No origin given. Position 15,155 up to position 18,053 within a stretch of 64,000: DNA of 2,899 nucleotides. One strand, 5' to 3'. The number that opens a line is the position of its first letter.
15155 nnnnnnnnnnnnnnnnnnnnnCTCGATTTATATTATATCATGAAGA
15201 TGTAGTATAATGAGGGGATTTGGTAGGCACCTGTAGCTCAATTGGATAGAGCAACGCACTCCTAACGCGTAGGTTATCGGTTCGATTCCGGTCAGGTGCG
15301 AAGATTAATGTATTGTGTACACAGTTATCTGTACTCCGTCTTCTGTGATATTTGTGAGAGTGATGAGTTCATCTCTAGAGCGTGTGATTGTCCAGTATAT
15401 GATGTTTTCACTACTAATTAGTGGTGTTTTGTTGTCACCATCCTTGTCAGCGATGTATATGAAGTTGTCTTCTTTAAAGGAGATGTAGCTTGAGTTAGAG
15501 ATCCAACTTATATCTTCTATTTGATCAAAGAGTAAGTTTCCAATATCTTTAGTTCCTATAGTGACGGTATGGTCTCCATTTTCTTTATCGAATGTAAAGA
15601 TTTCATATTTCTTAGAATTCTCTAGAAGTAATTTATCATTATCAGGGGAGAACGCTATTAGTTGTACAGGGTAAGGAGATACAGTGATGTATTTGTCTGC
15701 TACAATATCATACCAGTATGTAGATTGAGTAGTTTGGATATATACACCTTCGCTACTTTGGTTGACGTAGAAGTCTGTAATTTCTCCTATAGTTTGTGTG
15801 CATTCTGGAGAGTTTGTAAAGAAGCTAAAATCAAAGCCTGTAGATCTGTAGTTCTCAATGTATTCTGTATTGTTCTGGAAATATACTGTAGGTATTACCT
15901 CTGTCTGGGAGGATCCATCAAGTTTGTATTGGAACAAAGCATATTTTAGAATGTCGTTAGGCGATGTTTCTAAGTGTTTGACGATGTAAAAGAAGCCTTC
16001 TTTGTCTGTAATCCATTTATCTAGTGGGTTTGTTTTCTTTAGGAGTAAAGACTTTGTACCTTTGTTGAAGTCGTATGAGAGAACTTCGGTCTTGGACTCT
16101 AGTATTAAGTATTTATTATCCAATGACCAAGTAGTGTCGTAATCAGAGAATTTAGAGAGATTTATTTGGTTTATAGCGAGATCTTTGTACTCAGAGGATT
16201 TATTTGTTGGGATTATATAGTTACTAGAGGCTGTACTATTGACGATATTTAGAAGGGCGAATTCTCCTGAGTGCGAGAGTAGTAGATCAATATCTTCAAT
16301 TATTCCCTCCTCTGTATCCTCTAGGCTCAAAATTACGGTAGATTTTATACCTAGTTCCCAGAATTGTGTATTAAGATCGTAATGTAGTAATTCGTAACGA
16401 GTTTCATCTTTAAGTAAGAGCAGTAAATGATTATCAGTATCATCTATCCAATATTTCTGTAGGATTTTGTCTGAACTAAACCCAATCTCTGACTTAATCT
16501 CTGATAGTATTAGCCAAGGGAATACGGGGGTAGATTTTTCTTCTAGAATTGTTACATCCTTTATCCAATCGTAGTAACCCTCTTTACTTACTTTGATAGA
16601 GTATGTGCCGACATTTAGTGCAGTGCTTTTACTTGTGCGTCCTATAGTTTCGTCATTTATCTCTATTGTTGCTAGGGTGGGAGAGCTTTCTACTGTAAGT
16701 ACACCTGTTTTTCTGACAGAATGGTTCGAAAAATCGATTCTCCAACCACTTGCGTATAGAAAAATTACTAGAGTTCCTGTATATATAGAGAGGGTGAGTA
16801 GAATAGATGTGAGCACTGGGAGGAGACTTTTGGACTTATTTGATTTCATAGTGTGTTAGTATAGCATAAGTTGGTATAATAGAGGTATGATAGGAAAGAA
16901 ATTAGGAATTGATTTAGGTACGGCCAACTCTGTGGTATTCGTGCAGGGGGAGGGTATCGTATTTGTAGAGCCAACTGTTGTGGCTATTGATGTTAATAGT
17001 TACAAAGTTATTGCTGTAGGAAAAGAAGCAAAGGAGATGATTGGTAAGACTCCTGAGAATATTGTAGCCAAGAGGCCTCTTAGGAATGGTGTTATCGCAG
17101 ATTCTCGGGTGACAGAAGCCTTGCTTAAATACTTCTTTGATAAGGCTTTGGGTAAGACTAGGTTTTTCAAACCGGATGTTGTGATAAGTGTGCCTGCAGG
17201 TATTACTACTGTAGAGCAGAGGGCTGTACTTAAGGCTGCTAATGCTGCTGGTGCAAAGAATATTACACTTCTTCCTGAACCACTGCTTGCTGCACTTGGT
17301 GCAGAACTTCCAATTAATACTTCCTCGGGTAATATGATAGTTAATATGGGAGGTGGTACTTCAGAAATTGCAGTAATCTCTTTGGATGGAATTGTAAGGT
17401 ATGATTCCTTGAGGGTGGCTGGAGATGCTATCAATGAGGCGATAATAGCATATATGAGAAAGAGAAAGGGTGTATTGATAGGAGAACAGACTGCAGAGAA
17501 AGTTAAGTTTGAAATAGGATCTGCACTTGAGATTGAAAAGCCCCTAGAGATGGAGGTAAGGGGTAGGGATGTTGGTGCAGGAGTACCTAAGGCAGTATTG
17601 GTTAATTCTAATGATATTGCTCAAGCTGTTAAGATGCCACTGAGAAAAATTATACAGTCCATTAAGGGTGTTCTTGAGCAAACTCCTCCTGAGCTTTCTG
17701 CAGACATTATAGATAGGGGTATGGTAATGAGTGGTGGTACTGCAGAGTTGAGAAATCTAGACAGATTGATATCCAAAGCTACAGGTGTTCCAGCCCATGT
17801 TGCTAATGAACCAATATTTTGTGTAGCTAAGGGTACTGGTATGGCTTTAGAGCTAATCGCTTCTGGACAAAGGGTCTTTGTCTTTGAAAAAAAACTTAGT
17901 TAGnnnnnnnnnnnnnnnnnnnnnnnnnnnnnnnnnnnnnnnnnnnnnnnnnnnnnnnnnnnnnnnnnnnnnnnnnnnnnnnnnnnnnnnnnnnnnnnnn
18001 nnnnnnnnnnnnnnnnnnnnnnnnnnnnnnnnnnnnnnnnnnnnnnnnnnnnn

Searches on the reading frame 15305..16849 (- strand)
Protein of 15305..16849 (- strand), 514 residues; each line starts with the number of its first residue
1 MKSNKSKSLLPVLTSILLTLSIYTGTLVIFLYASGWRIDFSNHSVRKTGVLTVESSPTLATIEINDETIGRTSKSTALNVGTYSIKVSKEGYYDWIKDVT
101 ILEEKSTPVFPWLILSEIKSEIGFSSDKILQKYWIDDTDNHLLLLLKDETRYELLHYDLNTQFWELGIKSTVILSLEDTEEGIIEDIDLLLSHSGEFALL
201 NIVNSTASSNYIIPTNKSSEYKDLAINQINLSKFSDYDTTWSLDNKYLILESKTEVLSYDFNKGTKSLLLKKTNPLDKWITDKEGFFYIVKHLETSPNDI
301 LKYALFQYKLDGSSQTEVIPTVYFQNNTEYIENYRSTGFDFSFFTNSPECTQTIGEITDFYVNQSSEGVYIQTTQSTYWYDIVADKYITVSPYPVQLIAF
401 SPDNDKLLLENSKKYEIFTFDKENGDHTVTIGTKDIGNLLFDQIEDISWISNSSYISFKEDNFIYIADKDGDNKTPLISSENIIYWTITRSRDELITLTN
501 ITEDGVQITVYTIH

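Call 27: search_protein_families(library=pfam, proteins=[window:15305-16849:-], max_evalue=0.00001)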
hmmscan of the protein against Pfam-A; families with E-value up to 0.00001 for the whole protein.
window:15305-16849:- (514 aa): 1 family
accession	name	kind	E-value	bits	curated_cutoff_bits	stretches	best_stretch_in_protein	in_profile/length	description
PF08308.17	PEGA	-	1.1e-12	48.1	20.8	1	49-107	2-61/71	PEGA domain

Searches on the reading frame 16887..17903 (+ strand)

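Call 27: search_protein_families(library=pfam, proteins=[window:16887-17903:+], max_evalue=0.00001)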
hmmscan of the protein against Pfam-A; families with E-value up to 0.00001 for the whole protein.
window:16887-17903:+ (338 aa): 3 families
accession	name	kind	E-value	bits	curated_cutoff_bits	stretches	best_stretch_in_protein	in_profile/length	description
PF06723.19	MreB_Mbl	-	1.8e-127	425.2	27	1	4-324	2-322/327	MreB/Mbl protein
PF14450.12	FtsA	-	5.8e-10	40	31.8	1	151-315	2-126/127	Cell division protein FtsA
PF00012.26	HSP70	-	2.7e-07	29.7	20.6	0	96-322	134-373/599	Hsp70 protein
